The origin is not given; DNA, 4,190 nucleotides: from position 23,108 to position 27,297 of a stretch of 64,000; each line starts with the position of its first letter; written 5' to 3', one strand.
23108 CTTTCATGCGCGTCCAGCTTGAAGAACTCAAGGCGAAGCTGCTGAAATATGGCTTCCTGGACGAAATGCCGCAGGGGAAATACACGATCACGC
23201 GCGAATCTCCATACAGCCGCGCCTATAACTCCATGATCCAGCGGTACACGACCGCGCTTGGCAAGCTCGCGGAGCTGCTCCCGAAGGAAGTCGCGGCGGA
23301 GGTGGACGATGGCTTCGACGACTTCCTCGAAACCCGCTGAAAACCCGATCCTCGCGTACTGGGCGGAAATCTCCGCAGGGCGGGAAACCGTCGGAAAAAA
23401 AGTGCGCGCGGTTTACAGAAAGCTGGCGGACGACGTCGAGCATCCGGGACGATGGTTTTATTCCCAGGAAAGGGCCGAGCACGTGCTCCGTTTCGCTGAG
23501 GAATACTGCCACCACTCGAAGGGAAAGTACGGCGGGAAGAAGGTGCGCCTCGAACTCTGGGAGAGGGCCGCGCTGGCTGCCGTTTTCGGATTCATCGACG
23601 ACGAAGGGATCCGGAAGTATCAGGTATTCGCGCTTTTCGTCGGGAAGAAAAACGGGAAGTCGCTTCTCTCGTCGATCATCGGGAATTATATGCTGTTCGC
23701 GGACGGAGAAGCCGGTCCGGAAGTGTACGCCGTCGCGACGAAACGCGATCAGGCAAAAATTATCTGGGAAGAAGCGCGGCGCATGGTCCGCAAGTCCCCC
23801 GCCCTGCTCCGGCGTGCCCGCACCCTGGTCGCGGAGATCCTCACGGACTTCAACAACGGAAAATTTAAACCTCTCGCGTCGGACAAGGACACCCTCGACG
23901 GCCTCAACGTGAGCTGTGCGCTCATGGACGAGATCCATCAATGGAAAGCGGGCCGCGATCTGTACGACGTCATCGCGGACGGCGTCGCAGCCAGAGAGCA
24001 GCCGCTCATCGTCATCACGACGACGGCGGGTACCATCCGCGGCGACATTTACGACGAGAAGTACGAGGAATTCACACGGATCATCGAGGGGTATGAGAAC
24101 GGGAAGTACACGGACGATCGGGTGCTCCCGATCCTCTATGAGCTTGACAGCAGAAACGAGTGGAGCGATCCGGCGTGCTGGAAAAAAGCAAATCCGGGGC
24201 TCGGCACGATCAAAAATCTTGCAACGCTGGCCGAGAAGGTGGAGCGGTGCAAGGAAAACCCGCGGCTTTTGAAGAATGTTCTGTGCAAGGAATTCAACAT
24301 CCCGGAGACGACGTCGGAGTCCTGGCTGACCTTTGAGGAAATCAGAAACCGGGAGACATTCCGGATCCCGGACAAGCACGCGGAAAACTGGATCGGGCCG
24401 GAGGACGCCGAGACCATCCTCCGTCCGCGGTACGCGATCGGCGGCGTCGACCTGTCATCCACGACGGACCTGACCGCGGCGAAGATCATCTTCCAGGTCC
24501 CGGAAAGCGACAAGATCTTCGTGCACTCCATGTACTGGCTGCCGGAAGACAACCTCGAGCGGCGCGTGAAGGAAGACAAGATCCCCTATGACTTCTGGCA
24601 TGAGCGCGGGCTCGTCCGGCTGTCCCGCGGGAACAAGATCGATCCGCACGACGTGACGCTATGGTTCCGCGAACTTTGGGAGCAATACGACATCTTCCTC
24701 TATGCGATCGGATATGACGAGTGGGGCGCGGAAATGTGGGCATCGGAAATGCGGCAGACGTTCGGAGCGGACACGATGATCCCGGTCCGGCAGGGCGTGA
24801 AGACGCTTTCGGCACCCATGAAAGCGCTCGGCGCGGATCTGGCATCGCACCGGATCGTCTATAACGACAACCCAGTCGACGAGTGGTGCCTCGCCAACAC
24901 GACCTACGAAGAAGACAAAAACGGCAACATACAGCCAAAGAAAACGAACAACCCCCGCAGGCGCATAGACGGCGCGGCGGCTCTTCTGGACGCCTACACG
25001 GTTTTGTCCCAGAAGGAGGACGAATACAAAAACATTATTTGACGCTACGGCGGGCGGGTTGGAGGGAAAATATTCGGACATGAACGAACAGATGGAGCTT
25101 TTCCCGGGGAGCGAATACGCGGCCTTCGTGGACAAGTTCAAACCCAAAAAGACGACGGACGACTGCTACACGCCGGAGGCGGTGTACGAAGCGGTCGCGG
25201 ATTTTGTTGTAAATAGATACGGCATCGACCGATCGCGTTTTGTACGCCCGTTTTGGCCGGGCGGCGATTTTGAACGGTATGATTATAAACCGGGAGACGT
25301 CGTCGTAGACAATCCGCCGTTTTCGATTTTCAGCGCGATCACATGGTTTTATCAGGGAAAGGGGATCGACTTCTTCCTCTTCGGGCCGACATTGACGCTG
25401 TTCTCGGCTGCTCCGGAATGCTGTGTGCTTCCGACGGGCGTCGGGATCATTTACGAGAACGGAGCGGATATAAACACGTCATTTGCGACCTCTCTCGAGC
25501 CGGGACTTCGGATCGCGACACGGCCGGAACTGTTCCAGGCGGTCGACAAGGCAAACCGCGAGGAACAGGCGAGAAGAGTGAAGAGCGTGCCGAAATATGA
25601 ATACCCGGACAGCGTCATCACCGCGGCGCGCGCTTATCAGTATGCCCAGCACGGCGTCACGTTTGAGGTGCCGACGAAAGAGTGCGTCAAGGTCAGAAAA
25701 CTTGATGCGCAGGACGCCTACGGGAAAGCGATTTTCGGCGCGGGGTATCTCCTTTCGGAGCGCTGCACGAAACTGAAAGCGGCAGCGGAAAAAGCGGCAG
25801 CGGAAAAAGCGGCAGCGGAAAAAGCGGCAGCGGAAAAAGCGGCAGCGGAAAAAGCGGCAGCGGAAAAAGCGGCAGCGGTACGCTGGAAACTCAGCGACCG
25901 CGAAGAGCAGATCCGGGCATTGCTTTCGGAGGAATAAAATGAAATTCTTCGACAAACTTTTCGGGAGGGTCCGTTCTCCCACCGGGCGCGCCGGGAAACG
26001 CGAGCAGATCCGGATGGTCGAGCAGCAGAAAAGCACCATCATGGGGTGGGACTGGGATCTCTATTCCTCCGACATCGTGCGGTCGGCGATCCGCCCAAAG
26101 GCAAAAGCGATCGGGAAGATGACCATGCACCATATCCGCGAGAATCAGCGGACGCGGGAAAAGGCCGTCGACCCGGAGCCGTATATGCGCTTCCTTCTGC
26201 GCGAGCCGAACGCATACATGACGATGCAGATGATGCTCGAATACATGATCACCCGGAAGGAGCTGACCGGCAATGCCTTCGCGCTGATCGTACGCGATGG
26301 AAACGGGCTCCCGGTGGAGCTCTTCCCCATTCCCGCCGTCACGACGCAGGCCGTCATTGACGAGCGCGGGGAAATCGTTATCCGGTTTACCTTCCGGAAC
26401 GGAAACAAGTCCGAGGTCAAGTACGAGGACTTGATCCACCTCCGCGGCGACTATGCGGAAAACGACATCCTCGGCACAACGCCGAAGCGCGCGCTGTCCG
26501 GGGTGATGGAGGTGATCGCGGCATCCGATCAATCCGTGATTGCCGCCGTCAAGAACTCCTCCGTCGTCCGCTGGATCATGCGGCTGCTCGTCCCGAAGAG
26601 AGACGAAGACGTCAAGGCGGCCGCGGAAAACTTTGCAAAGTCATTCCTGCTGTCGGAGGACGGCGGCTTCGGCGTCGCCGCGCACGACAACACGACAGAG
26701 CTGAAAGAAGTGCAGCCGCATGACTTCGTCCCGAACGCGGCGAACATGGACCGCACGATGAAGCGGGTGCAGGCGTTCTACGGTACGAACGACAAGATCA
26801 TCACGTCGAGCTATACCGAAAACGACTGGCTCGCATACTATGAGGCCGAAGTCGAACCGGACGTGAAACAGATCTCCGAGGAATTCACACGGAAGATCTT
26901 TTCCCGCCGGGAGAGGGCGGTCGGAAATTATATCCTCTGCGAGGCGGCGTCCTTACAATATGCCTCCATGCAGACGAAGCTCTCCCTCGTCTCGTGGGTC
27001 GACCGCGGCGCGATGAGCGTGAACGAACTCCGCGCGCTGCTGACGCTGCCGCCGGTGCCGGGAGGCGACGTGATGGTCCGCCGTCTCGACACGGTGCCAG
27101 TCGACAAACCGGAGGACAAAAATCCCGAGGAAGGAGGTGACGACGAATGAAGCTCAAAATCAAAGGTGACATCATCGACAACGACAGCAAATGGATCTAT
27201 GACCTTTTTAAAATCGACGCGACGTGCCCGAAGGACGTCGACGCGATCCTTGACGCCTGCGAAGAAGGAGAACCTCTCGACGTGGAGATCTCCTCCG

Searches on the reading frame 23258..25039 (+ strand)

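Call 38: search_protein_families(library=pfam, proteins=[window:23258-25039:+], max_evalue=0.001)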
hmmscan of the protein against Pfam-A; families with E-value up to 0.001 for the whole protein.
window:23258-25039:+ (594 aa): 3 families
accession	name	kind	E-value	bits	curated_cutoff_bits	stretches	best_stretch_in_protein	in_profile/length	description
PF20441.4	TerL_nuclease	-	2e-38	132.7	24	1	285-585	3-284/286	Terminase large subunit, endonuclease domain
PF03354.21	TerL_ATPase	-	7.7e-32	110.9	23.7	1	101-271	2-175/178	Terminase large subunit, ATPase domain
PF03237.21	Terminase_6N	-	0.00038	20.6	22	1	140-257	22-136/215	Terminase large subunit, T4likevirus-type, N-terminal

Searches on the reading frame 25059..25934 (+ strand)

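Call 38: search_protein_families(library=pfam, proteins=[window:25059-25934:+], max_evalue=0.001)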
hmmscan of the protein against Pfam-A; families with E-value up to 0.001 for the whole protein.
window:25059-25934:+ (292 aa): 1 family
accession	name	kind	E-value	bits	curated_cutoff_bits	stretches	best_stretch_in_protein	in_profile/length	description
PF07382.16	HC2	-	0.00019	22.1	40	1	237-274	111-148/194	Histone H1-like nucleoprotein HC2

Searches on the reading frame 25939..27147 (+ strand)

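Call 38: search_protein_families(library=pfam, proteins=[window:25939-27147:+], max_evalue=0.001)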
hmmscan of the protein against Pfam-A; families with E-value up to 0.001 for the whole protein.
window:25939-27147:+ (403 aa): 1 family
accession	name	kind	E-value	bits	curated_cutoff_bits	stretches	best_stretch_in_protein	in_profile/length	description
PF04860.17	Phage_portal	-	6.1e-47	160.8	39.1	1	47-368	3-320/321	Phage portal protein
